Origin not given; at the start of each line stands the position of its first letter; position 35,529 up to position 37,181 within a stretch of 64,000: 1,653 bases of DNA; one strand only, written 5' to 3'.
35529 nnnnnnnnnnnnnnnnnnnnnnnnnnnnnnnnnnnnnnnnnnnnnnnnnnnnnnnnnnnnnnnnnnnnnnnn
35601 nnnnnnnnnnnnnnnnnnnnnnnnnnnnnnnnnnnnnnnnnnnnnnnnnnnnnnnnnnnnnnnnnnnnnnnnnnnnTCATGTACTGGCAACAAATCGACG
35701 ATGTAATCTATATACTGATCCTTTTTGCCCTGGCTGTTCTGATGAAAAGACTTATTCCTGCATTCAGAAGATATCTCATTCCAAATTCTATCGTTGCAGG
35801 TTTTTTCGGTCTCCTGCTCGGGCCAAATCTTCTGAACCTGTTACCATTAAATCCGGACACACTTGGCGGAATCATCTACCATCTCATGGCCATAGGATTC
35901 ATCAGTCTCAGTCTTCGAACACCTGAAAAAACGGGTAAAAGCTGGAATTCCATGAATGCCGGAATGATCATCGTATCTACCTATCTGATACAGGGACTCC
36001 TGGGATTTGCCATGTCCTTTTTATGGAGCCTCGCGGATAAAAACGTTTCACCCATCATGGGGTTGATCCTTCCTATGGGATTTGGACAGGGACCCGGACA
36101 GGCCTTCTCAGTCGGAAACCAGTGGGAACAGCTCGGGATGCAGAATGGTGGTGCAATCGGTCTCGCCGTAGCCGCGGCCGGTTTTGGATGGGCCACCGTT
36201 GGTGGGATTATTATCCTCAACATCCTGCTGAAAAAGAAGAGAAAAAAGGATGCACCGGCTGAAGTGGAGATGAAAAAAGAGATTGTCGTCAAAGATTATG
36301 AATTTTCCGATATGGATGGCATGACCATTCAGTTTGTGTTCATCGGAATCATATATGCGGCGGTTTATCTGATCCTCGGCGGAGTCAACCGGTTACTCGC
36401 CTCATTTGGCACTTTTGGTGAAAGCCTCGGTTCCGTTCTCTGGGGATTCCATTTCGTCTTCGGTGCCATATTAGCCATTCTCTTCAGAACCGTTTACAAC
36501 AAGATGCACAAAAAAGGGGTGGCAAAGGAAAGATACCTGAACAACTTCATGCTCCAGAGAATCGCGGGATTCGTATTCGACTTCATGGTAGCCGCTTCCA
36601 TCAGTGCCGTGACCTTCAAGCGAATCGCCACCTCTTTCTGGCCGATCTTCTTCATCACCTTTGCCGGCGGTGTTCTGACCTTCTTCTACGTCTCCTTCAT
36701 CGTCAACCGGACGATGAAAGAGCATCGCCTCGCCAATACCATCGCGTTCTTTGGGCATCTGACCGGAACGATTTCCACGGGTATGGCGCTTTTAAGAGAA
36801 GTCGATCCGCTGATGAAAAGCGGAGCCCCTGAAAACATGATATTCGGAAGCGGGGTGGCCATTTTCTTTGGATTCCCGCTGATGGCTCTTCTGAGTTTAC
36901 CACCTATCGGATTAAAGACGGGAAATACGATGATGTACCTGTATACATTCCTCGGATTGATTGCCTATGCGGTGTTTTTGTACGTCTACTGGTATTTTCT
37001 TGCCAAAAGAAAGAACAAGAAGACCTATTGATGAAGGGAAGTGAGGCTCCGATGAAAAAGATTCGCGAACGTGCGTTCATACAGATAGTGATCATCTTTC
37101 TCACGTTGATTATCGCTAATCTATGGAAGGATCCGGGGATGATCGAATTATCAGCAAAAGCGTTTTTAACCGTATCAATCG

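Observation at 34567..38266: Tightly coupled operon: zinc-ribbon-fused PlsC-like acyltransferase, GltS-like membrane protein, membrane GT2 glycosyltransferase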

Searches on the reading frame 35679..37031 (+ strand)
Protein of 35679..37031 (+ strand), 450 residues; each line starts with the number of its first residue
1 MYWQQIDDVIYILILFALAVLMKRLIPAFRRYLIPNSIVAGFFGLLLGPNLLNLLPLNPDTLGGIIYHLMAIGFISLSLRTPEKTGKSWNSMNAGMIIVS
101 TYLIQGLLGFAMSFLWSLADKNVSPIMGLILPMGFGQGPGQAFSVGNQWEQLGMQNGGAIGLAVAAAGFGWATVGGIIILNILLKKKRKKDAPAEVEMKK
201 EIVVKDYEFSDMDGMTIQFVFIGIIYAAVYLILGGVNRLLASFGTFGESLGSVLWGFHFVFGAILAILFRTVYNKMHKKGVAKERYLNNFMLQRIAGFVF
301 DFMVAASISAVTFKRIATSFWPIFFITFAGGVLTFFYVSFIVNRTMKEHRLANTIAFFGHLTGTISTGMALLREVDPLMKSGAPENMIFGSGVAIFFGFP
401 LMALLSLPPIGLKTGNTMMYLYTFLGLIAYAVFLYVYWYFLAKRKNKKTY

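Call 4: search_protein_families(library=pfam, proteins=[window:35679-37031:+], max_evalue=0.1)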
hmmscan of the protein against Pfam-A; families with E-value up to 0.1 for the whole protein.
window:35679-37031:+ (450 aa): 1 family
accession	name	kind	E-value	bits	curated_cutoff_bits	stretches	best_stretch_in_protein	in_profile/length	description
PF00746.26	Gram_pos_anchor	-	0.046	14.1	20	1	413-447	11-42/43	LPXTG cell wall anchor motif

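Call 5: search_protein_families(library=ncbifam, proteins=[window:35679-37031:+], max_evalue=0.1)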
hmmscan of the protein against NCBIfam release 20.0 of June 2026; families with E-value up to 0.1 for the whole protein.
window:35679-37031:+ (450 aa): 2 families
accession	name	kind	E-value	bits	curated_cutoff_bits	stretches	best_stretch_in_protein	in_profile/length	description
NF007021.0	PRK09487.1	equivalog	0.0016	18.6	180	1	212-265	65-120/129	succinate dehydrogenase cytochrome b556 subunit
NF004802.0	PRK06153.1-1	equivalog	0.019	13.8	601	1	269-304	236-271/391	hypothetical protein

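Call 6: search_solved_structures(query=window:35679-37031:+, max_evalue=10)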
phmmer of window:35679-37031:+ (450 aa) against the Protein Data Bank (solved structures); distinct sequences matched with E-value up to 10: 1.
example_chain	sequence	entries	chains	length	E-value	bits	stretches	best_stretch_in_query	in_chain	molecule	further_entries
6mai_A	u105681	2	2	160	1.4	11.3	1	342-428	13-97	Deoxyuridine 5'-triphosphate nucleotidohydrolase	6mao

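Call 9: find_homologous_proteins(query=window:35679-37031:+)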
Query window:35679-37031:+ (450 aa): 1217 proteins with E <= 0.001 among 8000 candidates; the best 120 are listed.
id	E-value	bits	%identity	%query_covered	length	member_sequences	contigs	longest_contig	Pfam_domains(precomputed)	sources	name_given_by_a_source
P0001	3.1e-292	987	100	100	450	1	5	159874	-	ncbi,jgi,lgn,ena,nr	ncbi:MAG TPA: hypothetical protein PK466_08225 [Thermotogota bacterium]|nr:hypothetical protein [The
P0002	5.4e-270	914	90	100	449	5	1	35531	-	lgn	-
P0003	2.5e-249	846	84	100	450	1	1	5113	-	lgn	-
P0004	3.6e-248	842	83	100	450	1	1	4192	-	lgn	-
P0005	5.7e-248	842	82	100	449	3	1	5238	-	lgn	-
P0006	6.4e-248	841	83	100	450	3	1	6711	-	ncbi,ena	-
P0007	6.8e-248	841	82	100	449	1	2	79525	-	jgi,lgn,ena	-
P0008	1.2e-247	840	82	100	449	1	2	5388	-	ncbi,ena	-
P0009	1.8e-246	837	82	100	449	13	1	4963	-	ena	-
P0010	3.0e-246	836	82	100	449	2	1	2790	-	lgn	-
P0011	8.7e-212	722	71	100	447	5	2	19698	-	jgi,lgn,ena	-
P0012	7.0e-210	716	71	99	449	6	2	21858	-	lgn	-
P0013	2.9e-208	711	70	99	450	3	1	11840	-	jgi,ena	-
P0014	1.6e-200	685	68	100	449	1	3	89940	-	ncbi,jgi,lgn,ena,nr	ncbi:MAG TPA: hypothetical protein P5560_05470 [Thermotogota bacterium]|nr:hypothetical protein [The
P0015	1.0e-186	640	84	75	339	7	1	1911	-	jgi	jgi:ESS family glutamate:Na+ symporter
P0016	1.1e-171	590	60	99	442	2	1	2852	PF03616.20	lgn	-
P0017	6.6e-167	574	58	96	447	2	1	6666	PF03616.20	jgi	-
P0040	5.0e-147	509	55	94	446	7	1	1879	PF03616.20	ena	-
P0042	2.5e-146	507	54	99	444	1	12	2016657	-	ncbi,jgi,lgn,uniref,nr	ncbi:putative integral membrane protein [Thermosipho africanus TCF52B]|jgi:ESS family glutamate:Na+ 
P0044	1.1e-145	504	53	99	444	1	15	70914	PF03616.20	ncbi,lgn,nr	ncbi:MAG: glutamate:Na+ symporter, family [Thermosipho sp. (in: thermotogales)]|nr:glutamate:Na+ sym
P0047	7.9e-143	495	56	93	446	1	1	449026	PF03616.20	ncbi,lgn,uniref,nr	ncbi:sodium/glutamate symporter family protein [Thermosipho atlanticus]|uniref:Glutamate:Na+ symport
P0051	7.7e-121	423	45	99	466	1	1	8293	PF03616.20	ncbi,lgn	-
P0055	1.2e-119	419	48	97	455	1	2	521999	-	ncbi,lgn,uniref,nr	ncbi:sodium:glutamate symporter [Tenuibacillus multivorans]|uniref:Glutamate:Na+ symporter, ESS fami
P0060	2.4e-119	418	46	99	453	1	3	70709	PF03616.20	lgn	-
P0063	9.8e-119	416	47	93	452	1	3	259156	PF03616.20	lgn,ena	-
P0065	1.9e-118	415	45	99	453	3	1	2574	PF03616.20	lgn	-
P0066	2.1e-118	415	46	100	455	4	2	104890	PF03616.20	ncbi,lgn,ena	-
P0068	4.8e-118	413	45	94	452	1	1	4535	PF03616.20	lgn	-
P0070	7.6e-118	413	44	99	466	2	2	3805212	PF03616.20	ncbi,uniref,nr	ncbi:sodium/glutamate symporter [Clostridium thermarum]|uniref:sodium/glutamate symporter n=1 Tax=Cl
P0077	2.0e-116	408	44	97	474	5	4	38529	PF03616.20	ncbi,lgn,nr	ncbi:MAG: sodium:glutamate symporter [Firmicutes bacterium]|nr:sodium:glutamate symporter [Bacillota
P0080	6.7e-116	406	44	99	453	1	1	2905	PF03616.20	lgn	-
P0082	8.3e-116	406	45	99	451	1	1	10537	PF03616.20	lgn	-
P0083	8.9e-116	406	45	99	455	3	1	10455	PF03616.20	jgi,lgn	jgi:glutamate:Na+ symporter, ESS family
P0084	1.1e-115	406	43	99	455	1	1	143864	PF03616.20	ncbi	ncbi:sodium/glutamate symporter [Clostridium sp. DL1XJH146]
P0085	2.6e-115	404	45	97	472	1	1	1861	PF03616.20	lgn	-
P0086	4.4e-115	404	44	95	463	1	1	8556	PF03616.20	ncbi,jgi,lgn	-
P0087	5.3e-115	403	43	99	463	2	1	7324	PF03616.20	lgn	-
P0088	6.6e-115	403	45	99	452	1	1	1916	PF03616.20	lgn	-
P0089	6.9e-115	403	44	99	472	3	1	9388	PF03616.20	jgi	-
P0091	7.9e-115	403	44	99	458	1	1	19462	PF03616.20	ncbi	-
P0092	8.8e-115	403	44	99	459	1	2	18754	PF03616.20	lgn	-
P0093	8.9e-115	403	45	99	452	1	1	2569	PF03616.20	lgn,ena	-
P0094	1.0e-114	402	44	97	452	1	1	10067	PF03616.20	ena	-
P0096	1.2e-114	402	45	99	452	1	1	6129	PF03616.20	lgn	-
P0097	1.6e-114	402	45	99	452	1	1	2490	PF03616.20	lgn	-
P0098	1.9e-114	401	43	99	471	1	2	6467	PF03616.20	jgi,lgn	jgi:ESS family glutamate:Na+ symporter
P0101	4.6e-114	400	43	95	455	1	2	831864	PF03616.20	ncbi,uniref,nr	ncbi:sodium/glutamate symporter [Sporosalibacterium faouarense]|uniref:sodium/glutamate symporter n=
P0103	9.7e-114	399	45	97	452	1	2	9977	PF03616.20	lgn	-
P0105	1.3e-113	399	44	99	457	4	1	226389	PF03616.20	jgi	jgi:glutamate:Na+ symporter, ESS family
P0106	1.7e-113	398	46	95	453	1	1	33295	PF03616.20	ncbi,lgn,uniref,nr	ncbi:sodium/glutamate symporter [Ornithinibacillus halophilus]|uniref:Glutamate:Na+ symporter, ESS f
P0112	6.1e-113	397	44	96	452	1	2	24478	PF03616.20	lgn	-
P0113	8.4e-113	396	45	99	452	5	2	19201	PF03616.20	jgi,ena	-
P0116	1.1e-112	396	45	96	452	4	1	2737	PF03616.20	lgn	-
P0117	1.2e-112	396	44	99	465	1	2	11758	PF03616.20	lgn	-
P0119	1.3e-112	395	45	99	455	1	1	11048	PF03616.20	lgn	-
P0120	2.0e-112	395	44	99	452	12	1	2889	PF03616.20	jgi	-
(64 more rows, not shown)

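Call 10: find_encoding_contigs(protein=window:35679-37031:+, flank=8000, max_places=6)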
Protein window:35679-37031:+ (450 aa): 16 contigs read that carry it; 6 places shown.
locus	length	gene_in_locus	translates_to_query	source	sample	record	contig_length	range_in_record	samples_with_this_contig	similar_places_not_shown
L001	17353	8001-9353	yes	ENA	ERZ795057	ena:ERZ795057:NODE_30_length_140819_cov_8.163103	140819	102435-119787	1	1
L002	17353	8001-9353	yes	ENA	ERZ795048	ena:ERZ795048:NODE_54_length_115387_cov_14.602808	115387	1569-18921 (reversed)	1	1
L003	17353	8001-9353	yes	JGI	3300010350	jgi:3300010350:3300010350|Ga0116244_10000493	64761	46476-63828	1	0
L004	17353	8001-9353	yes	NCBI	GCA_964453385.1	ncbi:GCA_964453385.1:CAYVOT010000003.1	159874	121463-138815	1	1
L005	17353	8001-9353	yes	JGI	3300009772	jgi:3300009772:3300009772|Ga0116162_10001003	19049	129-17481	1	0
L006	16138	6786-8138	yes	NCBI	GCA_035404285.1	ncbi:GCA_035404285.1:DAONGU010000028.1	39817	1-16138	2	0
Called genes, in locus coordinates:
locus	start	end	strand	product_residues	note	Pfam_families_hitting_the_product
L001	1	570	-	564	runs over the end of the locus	PF01432:Peptidase_M3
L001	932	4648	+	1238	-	-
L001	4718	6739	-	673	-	PF17391:Urocanase_N, PF01175:Urocanase, PF17392:Urocanase_C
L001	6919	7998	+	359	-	PF01553:Acyltransferase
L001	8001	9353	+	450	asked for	-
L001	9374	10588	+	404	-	PF00535:Glycos_transf_2, PF13632:Glyco_trans_2_3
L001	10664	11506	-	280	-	-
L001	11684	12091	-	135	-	-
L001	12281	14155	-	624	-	PF00664:ABC_membrane, PF00005:ABC_tran, PF13401:AAA_22 (faint)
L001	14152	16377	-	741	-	PF00664:ABC_membrane, PF00005:ABC_tran, PF02463:SMC_N (faint)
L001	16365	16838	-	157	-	PF22381:Staph_reg_Sar_Rot, PF01978:TrmB, PF01047:MarR, PF03965:Penicillinase_R (weak), PF12802:MarR_2, PF13412:HTH_24 (weak), PF13463:HTH_27, PF09339:HTH_IclR (weak), +2 more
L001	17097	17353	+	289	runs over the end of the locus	PF02645:DegV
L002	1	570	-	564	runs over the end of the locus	PF01432:Peptidase_M3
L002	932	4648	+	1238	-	-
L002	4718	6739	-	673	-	PF17391:Urocanase_N, PF01175:Urocanase, PF17392:Urocanase_C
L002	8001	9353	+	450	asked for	-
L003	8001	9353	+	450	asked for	-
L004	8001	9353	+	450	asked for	-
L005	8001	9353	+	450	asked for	-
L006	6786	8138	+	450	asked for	-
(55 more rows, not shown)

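Call 13: find_related_loci(query=A1, collection=genome_contigs, flank=6000)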
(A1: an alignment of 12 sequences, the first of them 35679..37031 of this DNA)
Query A1 (450 aa) in genome_contigs; peptide patterns used: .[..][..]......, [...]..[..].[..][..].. (x = any residue, [..] = any of these).
600 stretches matched a pattern (row limit reached: there are more); 563 encode a relative of the query (tblastn E <= 1e-3); the best 80 are kept; 80 distinct loci.
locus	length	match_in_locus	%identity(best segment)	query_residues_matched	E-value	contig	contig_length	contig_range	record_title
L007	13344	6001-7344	90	1-448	0e+0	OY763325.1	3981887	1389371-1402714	MAG: uncultured Thermotogae bacterium isolate fcbefaaa-1511-4f39-b5ed-7dc52d8fa8ec genome assembly, chromosome: 1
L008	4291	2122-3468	82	1-449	0e+0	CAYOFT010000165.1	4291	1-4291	MAG TPA_asm: uncultured Thermotogaceae bacterium isolate binchicken_co42_461 genome assembly, contig: NODE_42098_length_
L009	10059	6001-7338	68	1-448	0e+0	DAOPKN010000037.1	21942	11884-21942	MAG TPA_asm: Thermotogota bacterium isolate AMR_MDS_3250 NODE_2528_length_21942_cov_20.002284, whole genome shotgun sequ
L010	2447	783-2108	59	1-445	0e+0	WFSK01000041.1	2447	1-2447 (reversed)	MAG: Thermotogae bacterium isolate S016_39 k151_245311, whole genome shotgun sequence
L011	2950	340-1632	55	1-434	3e-155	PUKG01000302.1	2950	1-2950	MAG: Halobacteroidaceae bacterium isolate B1Sed10_89R1 B1-Sed10-C58678, whole genome shotgun sequence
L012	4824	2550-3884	53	1-446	2e-137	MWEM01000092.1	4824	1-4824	MAG: Thermotogae bacterium ADurb.Bin062 BWX67_contig000092, whole genome shotgun sequence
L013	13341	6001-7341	71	1-448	0e+0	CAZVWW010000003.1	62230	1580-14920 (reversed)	MAG TPA_asm: uncultured Thermotogaceae bacterium isolate binchicken_co13_432 genome assembly, contig: NODE_358_length_62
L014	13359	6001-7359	46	1-449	2e-123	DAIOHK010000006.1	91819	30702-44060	MAG TPA_asm: Bacillota bacterium isolate CTOTU40321 NODE_173_length_91819_cov_7.367846, whole genome shotgun sequence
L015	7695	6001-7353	45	3-448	1e-121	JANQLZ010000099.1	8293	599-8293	MAG: Bacillota bacterium isolate PL25a_bin.78 k99_2231223, whole genome shotgun sequence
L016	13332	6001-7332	48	3-439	1e-119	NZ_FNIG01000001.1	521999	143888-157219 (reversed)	Tenuibacillus multivorans strain CGMCC 1.3442, whole genome shotgun sequence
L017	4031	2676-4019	44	3-447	2e-121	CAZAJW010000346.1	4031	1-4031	MAG TPA_asm: uncultured Atribacterota bacterium isolate SRP067234_co1_54 genome assembly, contig: k99_988880, whole geno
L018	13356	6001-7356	45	3-448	1e-116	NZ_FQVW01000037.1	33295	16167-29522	Ornithinibacillus halophilus strain IBRC-M 10683, whole genome shotgun sequence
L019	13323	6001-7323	44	3-439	4e-115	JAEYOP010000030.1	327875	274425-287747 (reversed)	MAG: Bacillota bacterium isolate OH_CBB_158 k127_1993494, whole genome shotgun sequence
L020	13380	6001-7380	42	2-447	4e-114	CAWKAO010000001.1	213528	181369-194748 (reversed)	MAG: uncultured Actinomycetes bacterium isolate MFD09779.bin.1.47 genome assembly, contig: contig_21341, whole genome sh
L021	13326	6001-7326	42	3-439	2e-113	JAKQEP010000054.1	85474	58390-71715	MAG: Candidatus Atribacteria bacterium isolate USDE_maxbin.108 k141_1521580, whole genome shotgun sequence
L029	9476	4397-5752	40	1-447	5e-109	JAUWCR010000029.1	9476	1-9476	MAG: Actinomycetes bacterium isolate CSMAG_2143 CSMAG_2143_k141_164338_length_9476_cov_13.0000, whole genome shotgun seq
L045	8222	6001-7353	41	2-430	2e-103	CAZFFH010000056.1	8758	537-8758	MAG TPA_asm: uncultured Actinomycetota bacterium isolate SRP178699_co1_592 genome assembly, contig: NODE_11305_length_87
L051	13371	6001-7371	39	6-448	2e-97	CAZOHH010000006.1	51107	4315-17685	MAG TPA_asm: uncultured Oscillospiraceae bacterium isolate SRP272421_co1_307 genome assembly, contig: NODE_1096_length_5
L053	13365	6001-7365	39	8-448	1e-95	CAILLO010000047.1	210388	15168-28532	MAG: uncultured Clostridiales bacterium isolate AlinenLipids_bin-6025 genome assembly, contig: bin-6025:47/82, whole gen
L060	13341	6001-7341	39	17-448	5e-89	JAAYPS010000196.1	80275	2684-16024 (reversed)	MAG: Clostridiaceae bacterium isolate AS22ysBPME_277 215636_AS22, whole genome shotgun sequence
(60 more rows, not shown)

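Call 20: search_solved_structures(query=A1, max_evalue=10)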
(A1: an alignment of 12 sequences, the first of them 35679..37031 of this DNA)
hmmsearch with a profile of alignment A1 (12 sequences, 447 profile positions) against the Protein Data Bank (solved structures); distinct sequences matched with E-value up to 10: 2.
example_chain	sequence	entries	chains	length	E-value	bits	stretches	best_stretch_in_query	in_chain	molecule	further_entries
9f9t_L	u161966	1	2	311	1.7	10.9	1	251-301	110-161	Proteasome subunit beta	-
9f9p_L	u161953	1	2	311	1.7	10.9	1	251-301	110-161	Proteasome subunit beta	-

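Call 26: search_protein_families(library=pfam, alignment_id=A1, max_evalue=1)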
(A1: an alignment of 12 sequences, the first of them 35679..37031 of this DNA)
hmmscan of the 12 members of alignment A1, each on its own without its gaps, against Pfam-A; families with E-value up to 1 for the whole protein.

A. member 1, window:35679-37031:+ (450 aa): 2 families
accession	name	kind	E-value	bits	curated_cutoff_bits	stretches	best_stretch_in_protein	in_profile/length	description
PF00746.26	Gram_pos_anchor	-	0.046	14.1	20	1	413-447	11-42/43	LPXTG cell wall anchor motif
PF20197.3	DUF6560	-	0.12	12.9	27.8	1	177-232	14-68/174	Family of unknown function (DUF6560)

B. families by the number of members that match (of 12 scanned): 8 families
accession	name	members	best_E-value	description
PF03616.19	Glt_symporter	3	3.3e-14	Sodium/glutamate symporter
PF09622.15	DUF2391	1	0.00088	Putative integral membrane protein (DUF2391)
PF03649.18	UPF0014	1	0.0098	Uncharacterised protein family (UPF0014)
PF09579.15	Spore_YtfJ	1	0.018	Sporulation protein YtfJ (Spore_YtfJ)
PF00746.26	Gram_pos_anchor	1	0.046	LPXTG cell wall anchor motif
PF06781.17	CrgA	1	0.096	Cell division protein CrgA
PF20197.3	DUF6560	1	0.12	Family of unknown function (DUF6560)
PF11992.13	TgpA_N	1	0.99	TgpA N-terminal domain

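Call 30: predict_structure(alignment_id=A1)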
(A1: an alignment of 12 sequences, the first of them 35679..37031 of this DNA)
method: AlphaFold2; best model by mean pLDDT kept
length: 450 residues; sequences in the alignment: 12
mean_pLDDT: 82.4   pTM: 0.82
mean pLDDT of the five models: 82.4, 82.3, 80.4, 79.4, 78.8
residues with pLDDT >= 90: 118; 70-90: 281; 50-70: 23; < 50: 28
segments of 3 or more residues with pLDDT < 50: 85-87, 190-210, 447-450
pLDDT, mean of each block of 10 residues (from residue 1): 81 92 81 77 86 86 87 87 58 88 93 91 89 84 87 88 90 81 65 42 42 81 94 91 84 82 88 87 79 84 89 86 93 93 86 90 82 75 80 79 85 88 93 89 57
secondary structure, 60 per line:
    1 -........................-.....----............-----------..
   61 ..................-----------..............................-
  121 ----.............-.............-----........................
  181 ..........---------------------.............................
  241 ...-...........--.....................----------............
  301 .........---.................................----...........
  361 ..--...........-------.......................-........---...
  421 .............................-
elements in order: H2-25 H27-31 H36-47 H59-78 H90-119 H125-137 H139-151 H157-190 H212-243 H245-255 H258-278 H289-309 H313-345 H350-362 H365-375 H383-405 H407-414 H418-449
